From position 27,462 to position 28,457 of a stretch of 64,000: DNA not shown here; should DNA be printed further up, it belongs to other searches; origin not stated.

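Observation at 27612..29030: Unusual fusion: diiron-carboxylate-type domain (2x E...ExxH) joined to an E2/CAT-like acyltransferase domain (DHRxxDG)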

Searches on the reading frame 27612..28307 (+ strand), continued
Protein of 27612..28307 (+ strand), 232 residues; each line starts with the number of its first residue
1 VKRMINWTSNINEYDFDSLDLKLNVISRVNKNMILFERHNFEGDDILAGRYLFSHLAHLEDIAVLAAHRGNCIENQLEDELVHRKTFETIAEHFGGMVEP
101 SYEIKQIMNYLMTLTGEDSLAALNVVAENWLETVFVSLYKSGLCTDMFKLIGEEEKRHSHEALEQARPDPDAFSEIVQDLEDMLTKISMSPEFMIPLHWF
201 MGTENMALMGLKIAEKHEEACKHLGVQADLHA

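Call 59: find_encoding_contigs(protein=P0163, flank=6000, max_places=1)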
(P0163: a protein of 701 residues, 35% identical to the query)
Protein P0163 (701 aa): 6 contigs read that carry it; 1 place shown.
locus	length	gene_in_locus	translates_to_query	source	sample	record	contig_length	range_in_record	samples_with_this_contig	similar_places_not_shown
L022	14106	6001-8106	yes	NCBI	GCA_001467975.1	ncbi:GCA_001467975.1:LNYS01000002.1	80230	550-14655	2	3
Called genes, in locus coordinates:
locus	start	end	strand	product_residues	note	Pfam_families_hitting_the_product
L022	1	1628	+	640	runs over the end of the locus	-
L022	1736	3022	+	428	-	PF18538:DUF5624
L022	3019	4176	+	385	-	PF03736:EPTP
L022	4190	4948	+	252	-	-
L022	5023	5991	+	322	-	PF00348:polyprenyl_synt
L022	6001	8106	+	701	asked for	-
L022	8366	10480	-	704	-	PF13606:Ank_3 (faint), PF13857:Ank_5 (faint), PF12796:Ank_2, PF13637:Ank_4, PF00023:Ank (weak), PF12796:Ank_2, PF13637:Ank_4, PF00023:Ank (weak), +2 more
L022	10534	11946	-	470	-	-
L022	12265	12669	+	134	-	PF16307:DUF4949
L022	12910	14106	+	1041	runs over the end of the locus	-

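Call 71: search_protein_families(library=padloc, proteins=[P0117], max_evalue=0.01)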
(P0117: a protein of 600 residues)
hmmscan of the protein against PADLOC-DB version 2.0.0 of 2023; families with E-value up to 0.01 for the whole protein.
P0117 (600 aa): 0 families

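Call 81: search_protein_families(library=ncbifam, proteins=[L014:9803-10837:+, L021:7792-8727:+, L022:5023-5988:+], max_evalue=0.00001)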
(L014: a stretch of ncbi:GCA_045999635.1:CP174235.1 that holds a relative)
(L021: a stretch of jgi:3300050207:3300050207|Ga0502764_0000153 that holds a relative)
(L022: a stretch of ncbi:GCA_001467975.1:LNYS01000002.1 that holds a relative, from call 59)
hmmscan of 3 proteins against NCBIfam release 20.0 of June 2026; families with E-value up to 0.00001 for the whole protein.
L014:9803-10837:+ (345 aa): 2 families
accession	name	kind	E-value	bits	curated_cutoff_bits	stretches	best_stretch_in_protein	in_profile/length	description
TIGR01559.1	squal_synth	equivalog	3.6e-22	79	286.75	1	7-214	4-198/337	squalene synthase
TIGR03465.1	HpnD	equivalog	5.1e-07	29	278.6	1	124-217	89-170/267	presqualene diphosphate synthase HpnD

L021:7792-8727:+ (312 aa): 2 families
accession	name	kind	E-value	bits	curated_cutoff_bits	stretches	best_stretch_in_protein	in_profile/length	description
TIGR01559.1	squal_synth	equivalog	2.9e-27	95.7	286.75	1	8-213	7-197/337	squalene synthase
TIGR03465.1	HpnD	equivalog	1.3e-07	31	278.6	1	144-214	103-167/267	presqualene diphosphate synthase HpnD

L022:5023-5988:+ (322 aa): 16 families
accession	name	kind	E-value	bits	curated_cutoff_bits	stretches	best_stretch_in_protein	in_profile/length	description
NF008140.0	PRK10888.1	equivalog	6.9e-100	334.5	412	1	1-321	1-322/323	octaprenyl diphosphate synthase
TIGR02748.1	GerC3_HepT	equivalog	2e-75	253.9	456.55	1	6-322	5-319/319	heptaprenyl diphosphate synthase component II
TIGR02749.1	prenyl_cyano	equivalog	1.4e-71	241.2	383.2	1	3-320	3-320/322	solanesyl diphosphate synthase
NF040698.1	IdsA_Meth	equivalog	6.7e-61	206.3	468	1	16-321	13-327/328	short chain isoprenyl diphosphate synthase IdsA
NF045628.1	HxpDPsynlarge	equivalog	6e-55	186.4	500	1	11-322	2-311/311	hexaprenyl-diphosphate synthase large subunit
NF041003.1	GGPP_syn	equivalog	2.8e-54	184.4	500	1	7-320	3-324/326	geranylgeranyl diphosphate synthase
NF041169.1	f2_encap_cargo4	exception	4.5e-54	183.9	450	1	4-321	6-333/334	family 2 encapsulin nanocompartment cargo protein polyprenyl transferase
NF042417.1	NPPPS_Mycobact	equivalog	1.4e-46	159.1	600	1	7-320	19-333/335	nonaprenyl/(2E,6E)-farnesyl/geranylgeranyl diphosphat synthase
NF040789.2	gerfarn_diphsyn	equivalog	2.1e-43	148.9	560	1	4-322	5-345/345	geranylfarnesyl diphosphate synthase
NF045549.1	GGPPsyn_IdsB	equivalog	1.6e-42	145.8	475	1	41-321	62-345/346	geranylgeranyl diphosphate synthase IdsB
NF045485.1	FPPsyn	subfamily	7e-39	133.7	275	1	20-258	14-262/288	farnesyl diphosphate synthase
NF040627.1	GFPS_Meth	equivalog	4.2e-33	115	600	1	24-218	22-212/285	geranylfarnesyl diphosphate synthase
NF045685.1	GGPPSynCrtE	equivalog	3.5e-30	105.1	460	1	25-260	24-269/293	geranylgeranyl diphosphate synthase CrtE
NF042416.1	GFPPS_Mycobact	equivalog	1.7e-23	83.2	600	2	29-105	28-106/350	bifunctional (2E,6E)-farnesyl/geranyl diphosphate synthase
NF007877.0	PRK10581.1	equivalog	1.9e-23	83.1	321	1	38-260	38-272/299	(2E,6E)-farnesyl diphosphate synthase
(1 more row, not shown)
